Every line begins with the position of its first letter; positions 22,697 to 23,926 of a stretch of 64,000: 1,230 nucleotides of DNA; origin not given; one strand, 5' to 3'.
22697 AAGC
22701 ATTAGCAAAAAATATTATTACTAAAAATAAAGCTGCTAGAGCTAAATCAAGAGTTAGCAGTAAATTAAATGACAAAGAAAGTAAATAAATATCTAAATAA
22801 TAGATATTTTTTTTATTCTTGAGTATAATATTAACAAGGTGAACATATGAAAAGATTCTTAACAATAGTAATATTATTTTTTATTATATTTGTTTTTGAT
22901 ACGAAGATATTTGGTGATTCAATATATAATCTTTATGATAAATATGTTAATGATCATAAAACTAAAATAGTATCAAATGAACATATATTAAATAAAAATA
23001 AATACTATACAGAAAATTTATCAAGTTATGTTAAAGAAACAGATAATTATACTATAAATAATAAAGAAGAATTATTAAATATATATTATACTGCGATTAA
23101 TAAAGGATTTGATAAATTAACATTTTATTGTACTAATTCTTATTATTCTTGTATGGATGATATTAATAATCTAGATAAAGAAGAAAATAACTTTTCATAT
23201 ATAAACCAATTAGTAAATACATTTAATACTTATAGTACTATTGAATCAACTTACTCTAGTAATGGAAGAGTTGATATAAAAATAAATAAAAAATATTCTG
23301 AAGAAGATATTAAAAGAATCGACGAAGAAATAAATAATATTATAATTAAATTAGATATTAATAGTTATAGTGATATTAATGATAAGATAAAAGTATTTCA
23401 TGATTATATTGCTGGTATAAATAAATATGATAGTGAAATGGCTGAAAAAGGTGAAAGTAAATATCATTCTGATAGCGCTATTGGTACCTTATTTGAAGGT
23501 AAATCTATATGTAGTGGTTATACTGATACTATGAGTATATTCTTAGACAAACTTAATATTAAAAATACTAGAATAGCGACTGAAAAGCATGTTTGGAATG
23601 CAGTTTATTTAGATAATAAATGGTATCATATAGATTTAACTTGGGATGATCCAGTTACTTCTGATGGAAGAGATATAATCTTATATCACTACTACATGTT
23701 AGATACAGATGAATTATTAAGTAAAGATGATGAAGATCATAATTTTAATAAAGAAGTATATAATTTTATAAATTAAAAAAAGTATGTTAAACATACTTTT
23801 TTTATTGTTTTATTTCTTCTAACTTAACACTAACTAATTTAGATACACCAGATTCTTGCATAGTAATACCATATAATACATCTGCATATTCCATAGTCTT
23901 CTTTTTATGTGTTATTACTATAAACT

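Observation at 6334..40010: Two paralogous cassettes: a giant N-terminally anchored surface protein plus a small bitopic partner protein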

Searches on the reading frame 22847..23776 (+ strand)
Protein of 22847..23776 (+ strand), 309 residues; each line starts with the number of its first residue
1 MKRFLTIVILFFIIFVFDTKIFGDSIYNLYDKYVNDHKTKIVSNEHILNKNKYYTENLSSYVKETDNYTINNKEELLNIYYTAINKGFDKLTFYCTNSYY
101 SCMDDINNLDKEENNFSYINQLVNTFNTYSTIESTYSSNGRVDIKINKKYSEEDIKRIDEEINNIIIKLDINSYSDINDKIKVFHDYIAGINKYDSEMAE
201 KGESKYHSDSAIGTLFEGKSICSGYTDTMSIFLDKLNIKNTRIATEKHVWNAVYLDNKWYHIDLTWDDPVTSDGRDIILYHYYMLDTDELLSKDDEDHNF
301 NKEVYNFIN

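Call 10: search_protein_families(library=pfam, proteins=[window:22847-23776:+], max_evalue=0.001)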
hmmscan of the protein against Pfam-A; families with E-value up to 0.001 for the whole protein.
window:22847-23776:+ (309 aa): 1 family
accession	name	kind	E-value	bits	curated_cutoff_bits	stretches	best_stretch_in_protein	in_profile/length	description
PF01841.26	Transglut_core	-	3e-05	24.7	23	1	178-263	15-107/108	Transglutaminase-like superfamily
